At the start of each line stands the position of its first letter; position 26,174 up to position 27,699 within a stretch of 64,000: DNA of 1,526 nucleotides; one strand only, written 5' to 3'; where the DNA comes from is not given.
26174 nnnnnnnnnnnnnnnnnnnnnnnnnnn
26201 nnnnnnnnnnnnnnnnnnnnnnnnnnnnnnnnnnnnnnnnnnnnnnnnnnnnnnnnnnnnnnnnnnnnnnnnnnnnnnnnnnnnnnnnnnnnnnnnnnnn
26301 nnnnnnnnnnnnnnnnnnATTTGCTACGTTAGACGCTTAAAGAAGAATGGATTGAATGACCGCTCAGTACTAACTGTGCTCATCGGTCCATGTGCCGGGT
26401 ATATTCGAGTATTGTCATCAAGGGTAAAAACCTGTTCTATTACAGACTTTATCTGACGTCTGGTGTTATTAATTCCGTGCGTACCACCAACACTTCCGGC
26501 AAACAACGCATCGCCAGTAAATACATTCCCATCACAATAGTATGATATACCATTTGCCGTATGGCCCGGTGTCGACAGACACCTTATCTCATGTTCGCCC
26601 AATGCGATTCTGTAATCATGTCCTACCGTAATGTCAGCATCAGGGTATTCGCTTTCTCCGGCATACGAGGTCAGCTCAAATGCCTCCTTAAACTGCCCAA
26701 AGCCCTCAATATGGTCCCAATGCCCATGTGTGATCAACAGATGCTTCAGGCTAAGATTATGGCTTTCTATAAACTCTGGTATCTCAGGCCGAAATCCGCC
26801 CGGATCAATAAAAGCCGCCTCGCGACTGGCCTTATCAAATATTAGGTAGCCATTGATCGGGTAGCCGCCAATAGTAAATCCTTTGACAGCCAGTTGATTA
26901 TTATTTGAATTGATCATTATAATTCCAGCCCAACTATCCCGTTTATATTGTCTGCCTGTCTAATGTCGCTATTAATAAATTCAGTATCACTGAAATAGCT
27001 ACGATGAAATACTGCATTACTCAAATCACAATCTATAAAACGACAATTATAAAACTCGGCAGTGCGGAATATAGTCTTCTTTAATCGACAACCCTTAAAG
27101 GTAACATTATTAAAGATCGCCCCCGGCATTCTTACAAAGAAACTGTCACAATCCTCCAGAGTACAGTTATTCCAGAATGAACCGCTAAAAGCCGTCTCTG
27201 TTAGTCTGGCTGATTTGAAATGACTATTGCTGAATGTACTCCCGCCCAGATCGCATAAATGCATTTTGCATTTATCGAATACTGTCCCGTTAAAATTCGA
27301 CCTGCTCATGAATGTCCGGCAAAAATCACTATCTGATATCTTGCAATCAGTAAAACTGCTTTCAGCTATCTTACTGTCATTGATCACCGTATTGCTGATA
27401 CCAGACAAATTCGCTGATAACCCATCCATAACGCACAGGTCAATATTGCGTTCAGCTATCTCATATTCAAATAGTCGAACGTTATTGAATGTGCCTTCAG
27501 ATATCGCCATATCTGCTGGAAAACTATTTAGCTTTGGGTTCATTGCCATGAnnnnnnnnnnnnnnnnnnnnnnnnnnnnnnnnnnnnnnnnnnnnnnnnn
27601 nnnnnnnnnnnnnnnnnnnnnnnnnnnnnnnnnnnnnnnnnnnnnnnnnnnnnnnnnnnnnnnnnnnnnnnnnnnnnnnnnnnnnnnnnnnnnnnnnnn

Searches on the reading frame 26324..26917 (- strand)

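Call 10: search_protein_families(library=pfam, proteins=[window:26324-26917:-])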
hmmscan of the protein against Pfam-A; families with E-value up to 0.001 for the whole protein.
window:26324-26917:- (197 aa): 1 family
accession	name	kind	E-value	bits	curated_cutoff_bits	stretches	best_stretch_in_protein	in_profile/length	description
PF00753.33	Lactamase_B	-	2.2e-14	54.3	22.7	1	17-91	2-78/196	Metallo-beta-lactamase superfamily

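Call 63: search_protein_families(library=ncbifam, proteins=[window:26324-26917:-], max_evalue=0.01)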
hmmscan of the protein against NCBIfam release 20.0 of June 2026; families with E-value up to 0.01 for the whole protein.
window:26324-26917:- (197 aa): 10 families
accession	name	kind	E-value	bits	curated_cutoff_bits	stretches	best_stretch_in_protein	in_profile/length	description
TIGR03413.1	GSH_gloB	equivalog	5.9e-29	101.2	200.8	1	24-176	13-164/248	hydroxyacylglutathione hydrolase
NF007597.0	PRK10241.1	equivalog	4.1e-17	62.3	421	1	29-177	19-166/251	hydroxyacylglutathione hydrolase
NF041804.1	MBL_fold_SolJ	exception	6.4e-14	51.7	350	1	17-177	14-179/224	solanimycin biosynthesis MBL-fold hydrolase SolJ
NF012229.1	bla_class_B_core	domain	3.2e-08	33.8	100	1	44-128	39-138/139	metallo-beta-lactamase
NF040641.1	bifunc_ST_SDO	equivalog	3.7e-08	32.6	625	1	80-176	246-342/423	bifunctional sulfur transferase/dioxygenase Blh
NF033105.1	bla_subclass_B3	equivalog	1.2e-06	28.1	240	0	94-129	121-156/257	subclass B3 metallo-beta-lactamase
NF000469.2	CAR_gen_B3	exception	5.6e-05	22.3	500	0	93-163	169-239/311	CAR family subclass B3 metallo-beta-lactamase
TIGR04559.1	SoxH_rel_PQQ_2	hypoth_equivalog_domain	0.00014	21.4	280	0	36-79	43-90/283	quinoprotein relay system zinc metallohydrolase 2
NF000427.2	blaCAU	exception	0.0047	16.2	500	0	57-79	66-88/262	CAU/MBL1b family subclass B3 metallo-beta-lactamase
NF002558.0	PRK02126.1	subfamily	0.0095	15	315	0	46-76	37-67/345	ribonuclease Z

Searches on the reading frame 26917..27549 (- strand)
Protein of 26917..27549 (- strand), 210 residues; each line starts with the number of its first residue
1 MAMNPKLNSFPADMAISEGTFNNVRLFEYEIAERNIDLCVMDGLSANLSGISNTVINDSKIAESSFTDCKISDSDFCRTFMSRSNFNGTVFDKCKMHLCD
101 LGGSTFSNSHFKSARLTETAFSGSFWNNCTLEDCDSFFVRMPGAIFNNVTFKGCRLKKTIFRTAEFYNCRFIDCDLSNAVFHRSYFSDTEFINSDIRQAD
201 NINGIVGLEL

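Call 10: search_protein_families(library=pfam, proteins=[window:26917-27549:-])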
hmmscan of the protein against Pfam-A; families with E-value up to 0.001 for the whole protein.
window:26917-27549:- (210 aa): 4 families
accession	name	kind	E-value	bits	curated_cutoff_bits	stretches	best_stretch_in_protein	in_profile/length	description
PF13599.13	Pentapeptide_4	-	2.9e-21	75.7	38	2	144-200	1-57/78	Pentapeptide repeat region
PF00805.28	Pentapeptide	-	2.5e-19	68.9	20.2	2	164-200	1-37/40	Pentapeptide repeats (8 copies)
PF13576.12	Pentapeptide_3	-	2.5e-14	53.7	27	2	142-179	7-47/48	Pentapeptide repeats (9 copies)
PF23894.2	LD_SV2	-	1.8e-07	31.8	29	1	145-203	26-84/92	SV2A/B/C luminal domain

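Call 63: search_protein_families(library=ncbifam, proteins=[window:26917-27549:-], max_evalue=0.01)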
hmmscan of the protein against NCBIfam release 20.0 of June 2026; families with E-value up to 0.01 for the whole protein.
window:26917-27549:- (210 aa): 19 families
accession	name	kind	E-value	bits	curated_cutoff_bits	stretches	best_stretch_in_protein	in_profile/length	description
NF051894.1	anti_phage_HalA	equivalog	5.1e-15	55.5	250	2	144-194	72-122/338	anti-phage Hailong system effector protein HalA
NF047416.1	penta_HetL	equivalog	4.4e-10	39.4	260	1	54-199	18-163/218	heterocyst differentiation pentapeptide repeat protein HetL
NF033086.2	penta_rpt_Qnr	equivalog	2.2e-08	34.1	240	2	52-136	84-173/211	Qnr family pentapeptide repeat protein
NF038182.1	penta_rpt_SmQnr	exception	1.7e-07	31.2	460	1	18-135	54-176/215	SmQnr family pentapeptide repeat protein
NF011743.0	PRK15196.1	equivalog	3.6e-07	29.4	354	2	109-199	192-272/350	type III secretion system effector PipB2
NF012151.0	penta_rpt_QnrAS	exception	4e-07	30.3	490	1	56-136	13-94/218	QnrAS family quinolone resistance pentapeptide repeat protein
NF000421.1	penta_rpt_QnrVC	exception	6.8e-07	29.4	460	2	141-196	18-74/218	QnrVC family quinolone resistance pentapeptide repeat protein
NF012152.0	penta_rpt_QnrC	exception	1.6e-06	28.3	500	1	59-137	97-180/221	QnrC family quinolone resistance pentapeptide repeat protein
NF033375.2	penta_rpt_QnrE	exception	2.8e-06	27.5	480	1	58-179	58-179/214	QnrE family quinolone resistance pentapeptide repeat protein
NF052603.1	penta_Alr5209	equivalog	8.9e-06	25.8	125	1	83-167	12-96/113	Alr5209 family pentapeptide repeat protein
NF000071.4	penta_rpt_QnrA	exception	1.4e-05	25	450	1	73-186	5-104/218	QnrA family quinolone resistance pentapeptide repeat protein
NF011904.1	PRK15377.1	subfamily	1.8e-05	23.3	500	1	47-125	20-101/606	type III secretion system effector HECT-type E3 ubiquitin transferase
NF000420.1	penta_rpt_QnrB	exception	3e-05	24.1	460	1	103-180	98-180/214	QnrB family quinolone resistance pentapeptide repeat protein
NF000349.1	mfpA_AE000516.2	equivalog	4.1e-05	23.5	360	1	70-189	28-142/183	pentapeptide repeat protein MfpA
NF000056.3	penta_rpt_QnrS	exception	6.6e-05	22.7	460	1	104-188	26-106/218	QnrS family quinolone resistance pentapeptide repeat protein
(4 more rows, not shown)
